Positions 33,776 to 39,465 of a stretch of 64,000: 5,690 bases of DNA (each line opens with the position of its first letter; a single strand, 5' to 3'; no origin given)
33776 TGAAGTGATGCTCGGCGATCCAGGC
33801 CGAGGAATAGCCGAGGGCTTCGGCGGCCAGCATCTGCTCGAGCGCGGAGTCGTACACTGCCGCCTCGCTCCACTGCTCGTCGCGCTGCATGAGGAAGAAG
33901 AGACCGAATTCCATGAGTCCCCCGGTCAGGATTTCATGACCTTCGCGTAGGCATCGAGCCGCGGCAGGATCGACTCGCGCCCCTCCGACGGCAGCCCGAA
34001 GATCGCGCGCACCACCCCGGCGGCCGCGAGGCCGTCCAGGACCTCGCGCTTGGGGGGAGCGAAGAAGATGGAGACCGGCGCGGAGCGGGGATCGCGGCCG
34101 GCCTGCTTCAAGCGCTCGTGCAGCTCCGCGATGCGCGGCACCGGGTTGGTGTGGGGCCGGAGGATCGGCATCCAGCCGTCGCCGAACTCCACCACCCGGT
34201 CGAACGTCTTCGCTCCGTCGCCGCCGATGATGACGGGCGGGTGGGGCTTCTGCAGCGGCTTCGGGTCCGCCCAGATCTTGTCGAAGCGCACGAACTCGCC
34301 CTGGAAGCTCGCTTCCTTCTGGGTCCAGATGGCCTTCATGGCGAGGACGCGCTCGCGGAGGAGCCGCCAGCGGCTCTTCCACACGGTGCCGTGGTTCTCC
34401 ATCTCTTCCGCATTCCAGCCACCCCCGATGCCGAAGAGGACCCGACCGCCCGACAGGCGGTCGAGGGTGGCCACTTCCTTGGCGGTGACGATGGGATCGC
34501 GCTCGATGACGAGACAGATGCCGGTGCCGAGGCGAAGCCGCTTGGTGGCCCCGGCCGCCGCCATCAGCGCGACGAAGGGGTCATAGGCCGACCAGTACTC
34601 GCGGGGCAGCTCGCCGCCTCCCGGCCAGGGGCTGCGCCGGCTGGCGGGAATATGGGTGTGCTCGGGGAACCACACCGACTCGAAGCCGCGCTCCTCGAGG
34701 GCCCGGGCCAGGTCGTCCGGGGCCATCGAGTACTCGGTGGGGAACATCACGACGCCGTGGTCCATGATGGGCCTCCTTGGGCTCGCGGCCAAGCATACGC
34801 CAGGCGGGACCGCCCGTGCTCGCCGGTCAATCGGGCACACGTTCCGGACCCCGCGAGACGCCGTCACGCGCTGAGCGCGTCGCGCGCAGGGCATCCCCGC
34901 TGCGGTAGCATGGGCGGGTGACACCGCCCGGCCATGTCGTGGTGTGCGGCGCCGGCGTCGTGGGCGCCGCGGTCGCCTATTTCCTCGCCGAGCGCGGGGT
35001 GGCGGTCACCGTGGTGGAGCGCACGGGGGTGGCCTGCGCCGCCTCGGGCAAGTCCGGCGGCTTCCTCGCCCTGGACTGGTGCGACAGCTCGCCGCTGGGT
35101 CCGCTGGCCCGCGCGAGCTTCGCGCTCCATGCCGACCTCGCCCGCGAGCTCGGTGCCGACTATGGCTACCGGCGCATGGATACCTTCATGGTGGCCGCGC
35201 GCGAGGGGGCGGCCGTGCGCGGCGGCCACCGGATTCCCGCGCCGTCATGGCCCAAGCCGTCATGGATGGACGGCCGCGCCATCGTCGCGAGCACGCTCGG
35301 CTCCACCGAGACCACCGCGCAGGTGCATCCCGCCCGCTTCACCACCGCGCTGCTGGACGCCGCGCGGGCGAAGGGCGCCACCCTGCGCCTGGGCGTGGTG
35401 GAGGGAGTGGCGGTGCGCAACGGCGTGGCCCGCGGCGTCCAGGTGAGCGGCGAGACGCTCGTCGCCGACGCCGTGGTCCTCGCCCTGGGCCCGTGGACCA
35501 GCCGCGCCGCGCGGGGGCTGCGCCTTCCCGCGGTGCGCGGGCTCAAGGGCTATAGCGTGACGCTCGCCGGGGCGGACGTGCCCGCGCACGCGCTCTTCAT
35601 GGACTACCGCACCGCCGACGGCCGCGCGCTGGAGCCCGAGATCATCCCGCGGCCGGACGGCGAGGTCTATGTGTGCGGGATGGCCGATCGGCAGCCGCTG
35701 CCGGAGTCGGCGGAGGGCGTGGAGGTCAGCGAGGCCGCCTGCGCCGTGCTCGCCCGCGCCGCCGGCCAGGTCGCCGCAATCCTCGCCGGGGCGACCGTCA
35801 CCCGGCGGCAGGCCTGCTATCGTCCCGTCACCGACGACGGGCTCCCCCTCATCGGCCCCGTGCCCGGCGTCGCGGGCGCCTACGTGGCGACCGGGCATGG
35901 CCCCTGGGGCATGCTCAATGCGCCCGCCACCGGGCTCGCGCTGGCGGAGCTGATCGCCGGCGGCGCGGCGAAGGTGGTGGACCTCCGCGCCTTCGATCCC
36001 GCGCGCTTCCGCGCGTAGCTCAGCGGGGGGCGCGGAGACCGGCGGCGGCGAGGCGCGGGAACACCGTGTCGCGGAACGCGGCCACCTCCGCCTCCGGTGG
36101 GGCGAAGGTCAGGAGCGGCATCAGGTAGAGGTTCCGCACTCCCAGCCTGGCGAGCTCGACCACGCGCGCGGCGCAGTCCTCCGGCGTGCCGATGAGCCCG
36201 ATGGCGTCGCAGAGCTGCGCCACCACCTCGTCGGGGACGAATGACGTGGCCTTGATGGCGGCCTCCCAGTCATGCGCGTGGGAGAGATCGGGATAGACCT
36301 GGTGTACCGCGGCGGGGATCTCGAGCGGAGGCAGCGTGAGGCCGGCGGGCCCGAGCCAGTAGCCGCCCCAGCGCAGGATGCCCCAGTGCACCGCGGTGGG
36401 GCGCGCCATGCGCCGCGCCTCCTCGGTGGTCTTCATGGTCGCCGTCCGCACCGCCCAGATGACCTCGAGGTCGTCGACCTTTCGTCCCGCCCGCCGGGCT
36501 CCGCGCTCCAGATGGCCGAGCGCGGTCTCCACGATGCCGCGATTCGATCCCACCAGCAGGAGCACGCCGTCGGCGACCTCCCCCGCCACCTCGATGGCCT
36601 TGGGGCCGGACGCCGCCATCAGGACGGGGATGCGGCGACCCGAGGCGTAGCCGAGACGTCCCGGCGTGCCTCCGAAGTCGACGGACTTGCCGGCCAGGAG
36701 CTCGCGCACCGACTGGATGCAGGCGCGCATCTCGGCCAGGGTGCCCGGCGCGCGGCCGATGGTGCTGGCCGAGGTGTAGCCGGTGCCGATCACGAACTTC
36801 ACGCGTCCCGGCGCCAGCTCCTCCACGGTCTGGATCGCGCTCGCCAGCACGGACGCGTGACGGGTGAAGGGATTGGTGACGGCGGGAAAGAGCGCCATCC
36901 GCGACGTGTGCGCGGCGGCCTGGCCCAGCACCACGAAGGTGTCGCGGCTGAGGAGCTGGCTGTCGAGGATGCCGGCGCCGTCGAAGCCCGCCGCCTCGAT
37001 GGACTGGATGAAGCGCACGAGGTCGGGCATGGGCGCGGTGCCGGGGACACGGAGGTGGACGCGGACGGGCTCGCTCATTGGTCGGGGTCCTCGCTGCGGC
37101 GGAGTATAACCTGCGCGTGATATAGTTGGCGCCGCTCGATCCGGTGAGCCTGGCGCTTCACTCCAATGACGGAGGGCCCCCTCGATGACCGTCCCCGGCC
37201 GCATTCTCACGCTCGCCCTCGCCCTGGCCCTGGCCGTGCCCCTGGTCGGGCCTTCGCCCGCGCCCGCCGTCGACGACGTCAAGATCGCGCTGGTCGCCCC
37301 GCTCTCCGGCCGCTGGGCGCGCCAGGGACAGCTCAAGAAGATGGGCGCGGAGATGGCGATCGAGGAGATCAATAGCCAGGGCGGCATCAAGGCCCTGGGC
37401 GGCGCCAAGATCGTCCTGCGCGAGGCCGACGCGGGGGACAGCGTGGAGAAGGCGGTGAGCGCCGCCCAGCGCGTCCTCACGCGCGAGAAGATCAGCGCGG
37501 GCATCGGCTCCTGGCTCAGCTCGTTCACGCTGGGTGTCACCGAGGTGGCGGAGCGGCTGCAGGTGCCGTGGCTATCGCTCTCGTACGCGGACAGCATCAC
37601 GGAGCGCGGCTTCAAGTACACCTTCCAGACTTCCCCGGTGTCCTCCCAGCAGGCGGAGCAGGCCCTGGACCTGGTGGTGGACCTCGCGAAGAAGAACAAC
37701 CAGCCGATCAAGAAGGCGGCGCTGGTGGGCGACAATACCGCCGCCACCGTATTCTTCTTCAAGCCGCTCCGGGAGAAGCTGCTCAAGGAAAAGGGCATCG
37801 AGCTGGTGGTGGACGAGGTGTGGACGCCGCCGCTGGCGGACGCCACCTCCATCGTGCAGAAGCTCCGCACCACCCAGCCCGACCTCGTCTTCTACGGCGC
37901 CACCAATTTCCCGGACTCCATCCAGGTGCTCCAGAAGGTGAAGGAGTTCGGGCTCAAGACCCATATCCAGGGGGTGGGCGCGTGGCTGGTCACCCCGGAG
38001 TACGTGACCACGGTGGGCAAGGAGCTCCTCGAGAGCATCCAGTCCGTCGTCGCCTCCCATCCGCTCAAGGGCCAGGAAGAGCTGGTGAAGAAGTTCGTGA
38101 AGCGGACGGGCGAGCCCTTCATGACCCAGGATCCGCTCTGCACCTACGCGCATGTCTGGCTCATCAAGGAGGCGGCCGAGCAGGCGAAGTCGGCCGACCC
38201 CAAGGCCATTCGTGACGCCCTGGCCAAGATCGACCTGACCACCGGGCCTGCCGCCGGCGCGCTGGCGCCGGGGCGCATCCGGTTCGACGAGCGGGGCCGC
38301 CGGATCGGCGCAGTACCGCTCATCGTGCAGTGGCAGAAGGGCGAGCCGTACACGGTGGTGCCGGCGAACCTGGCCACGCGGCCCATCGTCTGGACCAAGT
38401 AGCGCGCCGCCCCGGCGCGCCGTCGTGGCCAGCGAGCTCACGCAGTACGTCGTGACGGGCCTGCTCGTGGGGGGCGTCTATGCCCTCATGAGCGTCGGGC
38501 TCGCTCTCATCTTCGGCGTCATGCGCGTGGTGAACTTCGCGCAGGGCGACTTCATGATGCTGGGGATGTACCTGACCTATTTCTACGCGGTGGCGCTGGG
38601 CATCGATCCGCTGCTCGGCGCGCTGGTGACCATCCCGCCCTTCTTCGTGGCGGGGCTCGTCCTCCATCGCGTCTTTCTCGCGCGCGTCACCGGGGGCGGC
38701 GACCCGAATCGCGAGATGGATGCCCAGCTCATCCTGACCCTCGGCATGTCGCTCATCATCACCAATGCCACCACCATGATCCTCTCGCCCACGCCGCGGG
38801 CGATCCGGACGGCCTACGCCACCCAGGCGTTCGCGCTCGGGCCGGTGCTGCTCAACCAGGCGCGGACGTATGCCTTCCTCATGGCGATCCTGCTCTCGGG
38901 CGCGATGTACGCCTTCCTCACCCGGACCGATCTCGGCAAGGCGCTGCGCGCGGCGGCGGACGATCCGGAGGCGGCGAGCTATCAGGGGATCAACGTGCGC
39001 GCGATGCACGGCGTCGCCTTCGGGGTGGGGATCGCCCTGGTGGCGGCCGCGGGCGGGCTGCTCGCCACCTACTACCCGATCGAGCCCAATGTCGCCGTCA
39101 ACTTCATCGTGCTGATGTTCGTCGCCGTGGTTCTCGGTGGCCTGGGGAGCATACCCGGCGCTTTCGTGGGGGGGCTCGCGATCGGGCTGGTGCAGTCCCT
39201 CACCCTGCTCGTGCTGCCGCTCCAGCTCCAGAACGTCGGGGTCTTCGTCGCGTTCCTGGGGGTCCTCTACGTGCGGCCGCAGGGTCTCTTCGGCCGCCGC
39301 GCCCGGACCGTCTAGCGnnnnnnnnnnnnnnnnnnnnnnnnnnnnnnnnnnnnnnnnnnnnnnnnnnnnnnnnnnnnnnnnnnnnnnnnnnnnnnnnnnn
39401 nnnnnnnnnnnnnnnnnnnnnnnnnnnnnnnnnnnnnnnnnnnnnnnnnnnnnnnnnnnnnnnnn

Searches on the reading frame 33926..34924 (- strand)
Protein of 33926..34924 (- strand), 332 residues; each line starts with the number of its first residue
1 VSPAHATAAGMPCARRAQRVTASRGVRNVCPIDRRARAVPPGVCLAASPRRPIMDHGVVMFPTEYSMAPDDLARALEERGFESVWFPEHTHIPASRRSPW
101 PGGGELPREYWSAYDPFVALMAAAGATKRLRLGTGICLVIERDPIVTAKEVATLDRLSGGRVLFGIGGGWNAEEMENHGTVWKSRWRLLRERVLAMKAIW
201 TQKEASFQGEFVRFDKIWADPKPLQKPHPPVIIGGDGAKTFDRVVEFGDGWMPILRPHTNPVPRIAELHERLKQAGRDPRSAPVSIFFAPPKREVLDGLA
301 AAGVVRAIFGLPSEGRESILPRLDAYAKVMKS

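Call 62: search_protein_families(library=pfam, proteins=[window:33926-34924:-], max_evalue=0.00001)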
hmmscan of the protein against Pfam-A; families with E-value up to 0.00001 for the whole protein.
window:33926-34924:- (332 aa): 1 family
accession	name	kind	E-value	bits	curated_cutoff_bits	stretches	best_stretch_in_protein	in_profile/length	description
PF00296.26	Bac_luciferase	-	1.3e-50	173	27.9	1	71-288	27-226/314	Luciferase-like monooxygenase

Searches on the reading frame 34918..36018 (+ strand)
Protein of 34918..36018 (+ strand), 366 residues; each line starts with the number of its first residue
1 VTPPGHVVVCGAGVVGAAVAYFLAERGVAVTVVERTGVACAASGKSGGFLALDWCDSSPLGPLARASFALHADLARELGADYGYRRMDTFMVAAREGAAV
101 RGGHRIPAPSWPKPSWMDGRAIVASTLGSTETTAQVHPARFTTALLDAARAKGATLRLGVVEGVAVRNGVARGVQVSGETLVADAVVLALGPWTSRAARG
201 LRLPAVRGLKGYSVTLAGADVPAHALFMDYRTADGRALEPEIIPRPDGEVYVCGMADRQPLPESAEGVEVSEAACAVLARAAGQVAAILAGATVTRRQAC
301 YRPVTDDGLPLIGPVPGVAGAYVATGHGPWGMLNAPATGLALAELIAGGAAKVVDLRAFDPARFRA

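Call 62: search_protein_families(library=pfam, proteins=[window:34918-36018:+], max_evalue=0.00001)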
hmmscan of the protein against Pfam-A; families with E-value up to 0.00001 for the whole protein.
window:34918-36018:+ (366 aa): 1 family
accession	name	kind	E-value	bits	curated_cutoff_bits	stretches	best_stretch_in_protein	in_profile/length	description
PF01266.30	DAO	-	3.3e-54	185.2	27.9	1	6-345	1-353/353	FAD dependent oxidoreductase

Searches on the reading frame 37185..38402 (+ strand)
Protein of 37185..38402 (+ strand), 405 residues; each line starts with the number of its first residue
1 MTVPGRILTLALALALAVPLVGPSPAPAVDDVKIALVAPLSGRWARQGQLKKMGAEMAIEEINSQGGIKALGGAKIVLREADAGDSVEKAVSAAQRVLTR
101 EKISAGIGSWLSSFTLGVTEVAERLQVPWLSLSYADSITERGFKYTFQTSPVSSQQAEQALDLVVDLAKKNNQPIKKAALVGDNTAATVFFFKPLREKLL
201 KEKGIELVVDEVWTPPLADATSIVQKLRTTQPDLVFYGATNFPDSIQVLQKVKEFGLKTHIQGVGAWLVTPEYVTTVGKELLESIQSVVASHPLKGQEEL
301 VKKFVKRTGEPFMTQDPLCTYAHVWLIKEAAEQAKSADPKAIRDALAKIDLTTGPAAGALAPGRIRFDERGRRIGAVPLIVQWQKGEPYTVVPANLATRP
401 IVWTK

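Call 62: search_protein_families(library=pfam, proteins=[window:37185-38402:+], max_evalue=0.00001)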
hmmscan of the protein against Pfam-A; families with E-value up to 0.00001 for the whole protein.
window:37185-38402:+ (405 aa): 3 families
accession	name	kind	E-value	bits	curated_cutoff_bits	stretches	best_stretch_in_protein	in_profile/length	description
PF13458.12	Peripla_BP_6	-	5.8e-50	171.3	31.7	1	32-384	2-339/343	Periplasmic binding protein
PF13433.12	Peripla_BP_5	-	1.7e-20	73.9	27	1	33-392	2-345/363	Periplasmic binding protein domain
PF01094.35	ANF_receptor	-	6.3e-14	52.2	25.4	1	54-384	5-351/353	Receptor family ligand binding region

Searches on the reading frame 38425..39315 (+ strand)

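Call 62: search_protein_families(library=pfam, proteins=[window:38425-39315:+], max_evalue=0.00001)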
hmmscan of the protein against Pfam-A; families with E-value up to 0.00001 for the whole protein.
window:38425-39315:+ (296 aa): 1 family
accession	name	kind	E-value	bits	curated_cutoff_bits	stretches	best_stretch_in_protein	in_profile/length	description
PF02653.21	BPD_transp_2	-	3.8e-34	118.5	26.8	1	9-276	2-262/269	Branched-chain amino acid transport system / permease component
